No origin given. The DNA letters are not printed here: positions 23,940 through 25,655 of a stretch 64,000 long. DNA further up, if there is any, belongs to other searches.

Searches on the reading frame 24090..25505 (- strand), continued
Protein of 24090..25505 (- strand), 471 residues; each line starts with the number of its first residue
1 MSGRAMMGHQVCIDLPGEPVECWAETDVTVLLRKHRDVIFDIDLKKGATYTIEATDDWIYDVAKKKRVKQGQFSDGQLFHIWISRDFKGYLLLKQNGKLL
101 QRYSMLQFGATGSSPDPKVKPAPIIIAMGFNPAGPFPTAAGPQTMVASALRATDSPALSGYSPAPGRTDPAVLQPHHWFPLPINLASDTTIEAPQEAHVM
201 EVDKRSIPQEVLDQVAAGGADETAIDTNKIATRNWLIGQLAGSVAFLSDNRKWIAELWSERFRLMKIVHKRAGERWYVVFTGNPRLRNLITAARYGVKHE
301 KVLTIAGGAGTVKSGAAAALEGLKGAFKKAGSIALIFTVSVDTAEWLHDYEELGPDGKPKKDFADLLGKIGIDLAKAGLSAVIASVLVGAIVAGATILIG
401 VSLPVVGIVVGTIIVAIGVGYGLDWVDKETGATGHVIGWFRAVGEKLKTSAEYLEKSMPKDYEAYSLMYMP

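Call 75: list_cluster_members(proteins=[P0007, P0026, P0027, P0028, P0029, P0033, P0034, P0049, P0064, P0075])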
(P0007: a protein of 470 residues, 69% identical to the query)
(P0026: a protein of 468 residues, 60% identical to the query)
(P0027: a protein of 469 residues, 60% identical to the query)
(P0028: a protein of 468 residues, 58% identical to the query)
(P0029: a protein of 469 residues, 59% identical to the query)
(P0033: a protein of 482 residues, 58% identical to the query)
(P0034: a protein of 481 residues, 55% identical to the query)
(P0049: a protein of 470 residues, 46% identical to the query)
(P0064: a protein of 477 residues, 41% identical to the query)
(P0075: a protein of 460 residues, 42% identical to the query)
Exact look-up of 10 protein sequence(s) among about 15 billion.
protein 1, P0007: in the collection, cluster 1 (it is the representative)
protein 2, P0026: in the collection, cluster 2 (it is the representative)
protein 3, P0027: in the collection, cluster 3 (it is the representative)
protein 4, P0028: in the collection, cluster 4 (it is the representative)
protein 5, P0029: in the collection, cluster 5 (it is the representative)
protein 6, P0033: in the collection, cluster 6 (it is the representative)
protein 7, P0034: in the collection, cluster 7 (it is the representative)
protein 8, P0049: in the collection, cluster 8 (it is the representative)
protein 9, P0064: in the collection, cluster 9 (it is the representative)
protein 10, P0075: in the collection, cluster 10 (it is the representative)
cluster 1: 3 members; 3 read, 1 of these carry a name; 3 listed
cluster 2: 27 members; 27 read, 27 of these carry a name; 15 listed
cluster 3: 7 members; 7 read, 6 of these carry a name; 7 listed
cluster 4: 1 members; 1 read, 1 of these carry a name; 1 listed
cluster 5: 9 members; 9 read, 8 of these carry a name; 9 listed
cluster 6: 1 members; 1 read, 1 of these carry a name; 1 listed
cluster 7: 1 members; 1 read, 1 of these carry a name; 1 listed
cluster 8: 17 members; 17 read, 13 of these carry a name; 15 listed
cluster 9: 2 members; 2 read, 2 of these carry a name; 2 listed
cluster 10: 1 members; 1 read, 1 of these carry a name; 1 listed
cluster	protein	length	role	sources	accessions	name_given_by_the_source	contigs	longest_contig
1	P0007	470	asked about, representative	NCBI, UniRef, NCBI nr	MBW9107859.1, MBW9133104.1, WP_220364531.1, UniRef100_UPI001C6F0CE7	hypothetical protein [Paraburkholderia phenoliruptrix] | hypothetical protein n=1 Tax=Paraburkholderia phenoliruptrix TaxID=252970 ...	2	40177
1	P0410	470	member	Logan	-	-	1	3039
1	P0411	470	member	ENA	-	-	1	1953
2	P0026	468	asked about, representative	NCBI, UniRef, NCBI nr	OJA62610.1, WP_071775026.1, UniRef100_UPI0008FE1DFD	hypothetical protein BGV68_03740 [Burkholderia ubonensis] | hypothetical protein n=1 Tax=Burkholderia ubonensis TaxID=101571 RepID=UPI0008FE1DFD | hypothetical protein [Burkholderia ubonensis]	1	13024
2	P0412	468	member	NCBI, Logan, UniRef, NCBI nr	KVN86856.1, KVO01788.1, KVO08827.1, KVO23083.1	hypothetical protein WL80_10790 [Burkholderia ubonensis] | Uncharacterized protein n=1 Tax=Burkholderia ubonensis TaxID=101571 RepID=A0ABD4E3P0_9BURK | hypothetical protein [Burkholderia ubonensis]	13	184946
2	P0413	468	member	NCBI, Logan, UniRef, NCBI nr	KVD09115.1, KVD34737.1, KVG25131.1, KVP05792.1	hypothetical protein [Burkholderia ubonensis] | hypothetical protein n=1 Tax=Burkholderia ubonensis TaxID=101571 RepID=UPI000758C0DF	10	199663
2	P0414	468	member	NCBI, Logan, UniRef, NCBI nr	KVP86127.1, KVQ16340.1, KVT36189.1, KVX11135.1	hypothetical protein WJ95_17245 [Burkholderia ubonensis] | hypothetical protein n=1 Tax=Burkholderia ubonensis TaxID=101571 RepID=UPI0007588AC7 | hypothetical protein [Burkholderia ubonensis]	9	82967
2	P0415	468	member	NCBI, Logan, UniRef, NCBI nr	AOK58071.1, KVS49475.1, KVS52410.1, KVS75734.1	hypothetical protein [Burkholderia ubonensis] | hypothetical protein n=1 Tax=Burkholderia ubonensis TaxID=101571 RepID=UPI0007579994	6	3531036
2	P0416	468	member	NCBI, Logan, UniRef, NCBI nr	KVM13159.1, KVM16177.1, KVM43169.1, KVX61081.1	hypothetical protein WL05_31090 [Burkholderia ubonensis] | hypothetical protein n=1 Tax=Burkholderia ubonensis TaxID=101571 RepID=UPI0007564629 | hypothetical protein [Burkholderia ubonensis]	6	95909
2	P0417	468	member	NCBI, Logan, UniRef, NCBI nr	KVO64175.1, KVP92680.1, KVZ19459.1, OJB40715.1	hypothetical protein WJ78_01980 [Burkholderia ubonensis] | hypothetical protein n=1 Tax=Burkholderia ubonensis TaxID=101571 RepID=UPI00075EA5E4 | hypothetical protein [Burkholderia ubonensis]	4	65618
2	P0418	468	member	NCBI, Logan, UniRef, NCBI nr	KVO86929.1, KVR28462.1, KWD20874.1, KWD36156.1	hypothetical protein WL61_17640 [Burkholderia ubonensis] | hypothetical protein n=1 Tax=Burkholderia ubonensis TaxID=101571 RepID=UPI000755AE1E | hypothetical protein [Burkholderia ubonensis]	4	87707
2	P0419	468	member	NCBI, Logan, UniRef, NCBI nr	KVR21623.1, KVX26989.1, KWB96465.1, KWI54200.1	hypothetical protein WL04_30115 [Burkholderia ubonensis] | hypothetical protein n=1 Tax=Burkholderia ubonensis TaxID=101571 RepID=UPI00075EFBDB | hypothetical protein [Burkholderia ubonensis]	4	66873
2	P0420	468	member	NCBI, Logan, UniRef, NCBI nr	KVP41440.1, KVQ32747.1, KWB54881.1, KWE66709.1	hypothetical protein [Burkholderia ubonensis] | hypothetical protein n=1 Tax=Burkholderia ubonensis TaxID=101571 RepID=UPI000756D181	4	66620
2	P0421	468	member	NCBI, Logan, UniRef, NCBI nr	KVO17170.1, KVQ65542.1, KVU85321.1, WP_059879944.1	hypothetical protein WK05_22050 [Burkholderia ubonensis] | hypothetical protein n=1 Tax=Burkholderia ubonensis TaxID=101571 RepID=UPI00075E72BC | hypothetical protein [Burkholderia ubonensis]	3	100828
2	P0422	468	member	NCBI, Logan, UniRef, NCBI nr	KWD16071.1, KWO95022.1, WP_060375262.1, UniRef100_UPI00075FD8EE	hypothetical protein WM34_14365 [Burkholderia ubonensis] | hypothetical protein n=1 Tax=Burkholderia ubonensis TaxID=101571 RepID=UPI00075FD8EE | hypothetical protein [Burkholderia ubonensis]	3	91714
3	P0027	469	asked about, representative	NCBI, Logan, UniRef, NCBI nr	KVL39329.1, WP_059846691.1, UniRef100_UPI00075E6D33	hypothetical protein WS98_09820 [Burkholderia territorii] | hypothetical protein n=1 Tax=Burkholderia territorii TaxID=1503055 RepID=UPI00075E6D33 | hypothetical protein [Burkholderia territorii]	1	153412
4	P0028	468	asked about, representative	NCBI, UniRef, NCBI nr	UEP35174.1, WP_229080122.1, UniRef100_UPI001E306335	hypothetical protein LL998_02460 [Burkholderia ambifaria] | hypothetical protein n=1 Tax=Burkholderia ambifaria TaxID=152480 RepID=UPI001E306335 | hypothetical protein [Burkholderia ambifaria]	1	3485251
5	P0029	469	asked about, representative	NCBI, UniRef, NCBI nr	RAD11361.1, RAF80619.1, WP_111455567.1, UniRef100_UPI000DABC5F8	hypothetical protein DN523_07995 [Burkholderia multivorans] | hypothetical protein n=1 Tax=Burkholderia multivorans TaxID=87883 RepID=UPI000DABC5F8 | hypothetical protein [Burkholderia multivorans]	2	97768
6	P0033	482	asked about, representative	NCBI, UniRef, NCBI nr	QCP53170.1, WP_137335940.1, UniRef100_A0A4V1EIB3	hypothetical protein FAZ95_29290 [Trinickia violacea] | Uncharacterized protein n=1 Tax=Trinickia violacea TaxID=2571746 RepID=A0A4V1EIB3_9BURK | hypothetical protein [Trinickia violacea]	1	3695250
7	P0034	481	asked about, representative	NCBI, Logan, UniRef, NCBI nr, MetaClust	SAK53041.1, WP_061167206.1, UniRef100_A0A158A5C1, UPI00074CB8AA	hypothetical protein AWB79_01969 [Caballeronia hypogeia] | Uncharacterized protein n=1 Tax=Caballeronia hypogeia TaxID=1777140 RepID=A0A158A5C1_9BURK | hypothetical protein [Caballeronia hypogeia]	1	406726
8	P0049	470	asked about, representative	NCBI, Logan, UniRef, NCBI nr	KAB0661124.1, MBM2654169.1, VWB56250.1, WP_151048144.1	hypothetical protein [Burkholderia diffusa] | Uncharacterized protein n=1 Tax=Burkholderia diffusa TaxID=488732 RepID=A0A6P2KKF9_9BURK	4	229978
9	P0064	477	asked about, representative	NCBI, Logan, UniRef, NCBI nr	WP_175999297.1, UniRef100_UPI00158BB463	hypothetical protein [Burkholderia stabilis] | hypothetical protein n=1 Tax=Burkholderia stabilis TaxID=95485 RepID=UPI00158BB463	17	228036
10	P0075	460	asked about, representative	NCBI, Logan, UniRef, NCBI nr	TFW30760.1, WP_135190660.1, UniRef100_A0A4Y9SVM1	hypothetical protein [Massilia horti] | Uncharacterized protein n=1 Tax=Massilia horti TaxID=2562153 RepID=A0A4Y9SVM1_9BURK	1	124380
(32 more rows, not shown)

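Call 79: search_protein_families(library=pfam, proteins=[P0264, P0267, P0285, P0322, P0227, P0229, P0251, P0247, P0231, P0256], max_evalue=0.01)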
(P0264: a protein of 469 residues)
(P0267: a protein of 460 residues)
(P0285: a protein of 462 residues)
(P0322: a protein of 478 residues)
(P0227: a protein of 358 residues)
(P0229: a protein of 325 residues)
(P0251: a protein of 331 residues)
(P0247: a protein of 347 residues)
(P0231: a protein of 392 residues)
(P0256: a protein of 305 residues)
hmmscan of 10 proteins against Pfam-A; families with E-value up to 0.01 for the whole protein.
P0264 (469 aa): 1 family
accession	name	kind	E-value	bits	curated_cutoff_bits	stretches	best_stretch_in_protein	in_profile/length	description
PF16964.10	TadF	-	0.0054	17.1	27.3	1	181-229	41-87/178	Putative tight adherence pilin protein F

P0267 (460 aa): 0 families

P0285 (462 aa): 0 families

P0322 (478 aa): 0 families

P0227 (358 aa): 0 families

P0229 (325 aa): 0 families

P0251 (331 aa): 0 families

P0247 (347 aa): 0 families

P0231 (392 aa): 0 families

P0256 (305 aa): 0 families

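Call 88: search_protein_families(library=pfam, proteins=[L011:8053-9996:+, L019:4497-7232:+, L019:7236-9119:+], max_evalue=0.001)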
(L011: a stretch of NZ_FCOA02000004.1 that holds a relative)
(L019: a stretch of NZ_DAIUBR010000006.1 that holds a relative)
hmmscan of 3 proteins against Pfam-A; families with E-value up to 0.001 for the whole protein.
L011:8053-9996:+ (647 aa): 2 families
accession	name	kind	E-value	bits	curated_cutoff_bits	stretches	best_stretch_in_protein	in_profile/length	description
PF05954.17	Phage_GPD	-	7.5e-46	157.1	30.1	1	46-359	2-302/305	Phage tail baseplate hub (GPD)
PF13296.11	T6SS_Vgr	-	3.5e-17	62.9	22.4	1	506-600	10-108/108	Putative type VI secretion system Rhs element Vgr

L019:4497-7232:+ (911 aa): 1 family
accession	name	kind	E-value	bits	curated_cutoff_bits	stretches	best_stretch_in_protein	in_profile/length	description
PF01419.22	Jacalin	-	7.4e-11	43.1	22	1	781-903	4-133/136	Jacalin-like lectin domain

L019:7236-9119:+ (627 aa): 7 families
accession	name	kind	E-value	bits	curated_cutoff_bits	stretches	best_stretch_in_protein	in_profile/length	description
PF00263.26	Secretin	-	1.7e-27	96.5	27.5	1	387-545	4-166/169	Bacterial type II and III secretion system protein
PF07719.23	TPR_2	-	4.2e-09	36.3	27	0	135-162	6-33/34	Tetratricopeptide repeat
PF13414.12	TPR_11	-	5.2e-07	29.7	26.8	0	113-142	11-40/42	TPR repeat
PF00515.34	TPR_1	-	8.4e-07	29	27.8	0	136-161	7-32/34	Tetratricopeptide repeat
PF14559.12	TPR_19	-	0.00024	21.8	25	0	115-163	10-59/68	Tetratricopeptide repeat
PF13181.12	TPR_8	-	0.00082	19.8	25.7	0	136-162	7-33/34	Tetratricopeptide repeat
PF23914.1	TPR_CcmH_CycH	-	0.00088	19.6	42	0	73-163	67-154/158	Cytochrome c-type biogenesis protein H TPR domain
